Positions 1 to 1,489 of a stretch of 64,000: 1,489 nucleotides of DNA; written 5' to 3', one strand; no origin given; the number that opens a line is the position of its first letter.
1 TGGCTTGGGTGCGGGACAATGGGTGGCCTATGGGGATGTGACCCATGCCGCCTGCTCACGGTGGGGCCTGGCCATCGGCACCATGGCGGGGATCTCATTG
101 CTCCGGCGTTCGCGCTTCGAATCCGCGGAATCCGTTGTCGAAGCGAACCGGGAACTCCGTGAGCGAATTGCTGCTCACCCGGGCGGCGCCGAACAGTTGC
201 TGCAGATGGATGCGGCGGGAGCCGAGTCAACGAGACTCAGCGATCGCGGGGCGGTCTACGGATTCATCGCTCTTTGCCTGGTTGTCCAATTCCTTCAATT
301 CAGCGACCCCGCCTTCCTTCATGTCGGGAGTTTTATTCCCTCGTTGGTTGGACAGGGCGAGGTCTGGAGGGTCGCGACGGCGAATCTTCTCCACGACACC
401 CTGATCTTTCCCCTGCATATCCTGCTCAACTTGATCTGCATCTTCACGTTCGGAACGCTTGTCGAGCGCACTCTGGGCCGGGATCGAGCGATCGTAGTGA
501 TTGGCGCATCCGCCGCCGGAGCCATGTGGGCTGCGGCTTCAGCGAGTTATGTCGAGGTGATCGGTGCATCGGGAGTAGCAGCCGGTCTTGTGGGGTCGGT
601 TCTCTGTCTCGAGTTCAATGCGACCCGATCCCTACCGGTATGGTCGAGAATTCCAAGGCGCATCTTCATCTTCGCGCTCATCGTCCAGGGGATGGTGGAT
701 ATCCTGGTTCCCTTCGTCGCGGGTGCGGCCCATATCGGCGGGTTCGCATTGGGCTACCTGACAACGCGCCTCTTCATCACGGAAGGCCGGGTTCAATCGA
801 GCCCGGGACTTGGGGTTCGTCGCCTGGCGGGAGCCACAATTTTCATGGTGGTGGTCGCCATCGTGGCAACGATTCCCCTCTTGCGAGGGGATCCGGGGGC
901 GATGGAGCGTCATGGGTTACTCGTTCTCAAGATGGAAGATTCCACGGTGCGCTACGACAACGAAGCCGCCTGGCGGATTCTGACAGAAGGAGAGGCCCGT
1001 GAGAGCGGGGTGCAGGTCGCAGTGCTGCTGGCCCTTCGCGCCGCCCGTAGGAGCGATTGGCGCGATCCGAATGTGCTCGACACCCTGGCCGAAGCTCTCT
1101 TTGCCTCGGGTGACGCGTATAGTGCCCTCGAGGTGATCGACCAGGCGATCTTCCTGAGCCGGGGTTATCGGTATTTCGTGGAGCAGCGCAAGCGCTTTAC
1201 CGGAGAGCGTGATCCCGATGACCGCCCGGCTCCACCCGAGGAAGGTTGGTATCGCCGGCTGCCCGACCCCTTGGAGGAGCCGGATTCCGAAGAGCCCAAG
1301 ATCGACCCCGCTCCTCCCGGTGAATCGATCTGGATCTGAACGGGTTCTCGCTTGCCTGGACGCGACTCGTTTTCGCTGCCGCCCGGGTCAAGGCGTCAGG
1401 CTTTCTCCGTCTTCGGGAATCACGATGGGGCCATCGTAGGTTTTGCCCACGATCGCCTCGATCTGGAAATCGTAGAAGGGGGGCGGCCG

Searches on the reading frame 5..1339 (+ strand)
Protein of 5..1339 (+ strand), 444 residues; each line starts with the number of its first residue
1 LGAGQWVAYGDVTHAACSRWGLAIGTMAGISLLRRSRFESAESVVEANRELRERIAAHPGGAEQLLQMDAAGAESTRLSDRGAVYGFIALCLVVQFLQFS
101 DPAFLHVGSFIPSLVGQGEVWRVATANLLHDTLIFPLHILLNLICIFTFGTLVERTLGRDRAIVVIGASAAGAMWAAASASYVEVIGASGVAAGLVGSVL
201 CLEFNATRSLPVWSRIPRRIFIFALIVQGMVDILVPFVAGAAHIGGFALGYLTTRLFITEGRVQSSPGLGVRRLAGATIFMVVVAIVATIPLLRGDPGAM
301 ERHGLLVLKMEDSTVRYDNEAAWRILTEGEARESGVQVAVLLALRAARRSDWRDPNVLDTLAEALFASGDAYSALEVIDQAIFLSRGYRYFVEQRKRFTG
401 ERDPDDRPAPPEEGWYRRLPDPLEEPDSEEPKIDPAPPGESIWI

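Call 44: search_protein_families(library=pfam, proteins=[window:5-1339:+], max_evalue=0.0001)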
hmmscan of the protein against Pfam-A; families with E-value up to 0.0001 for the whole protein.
window:5-1339:+ (444 aa): 1 family
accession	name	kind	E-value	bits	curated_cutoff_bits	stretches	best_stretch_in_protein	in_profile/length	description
PF01694.28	Rhomboid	-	6.6e-17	62.5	22.6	1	118-257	2-140/143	Rhomboid domain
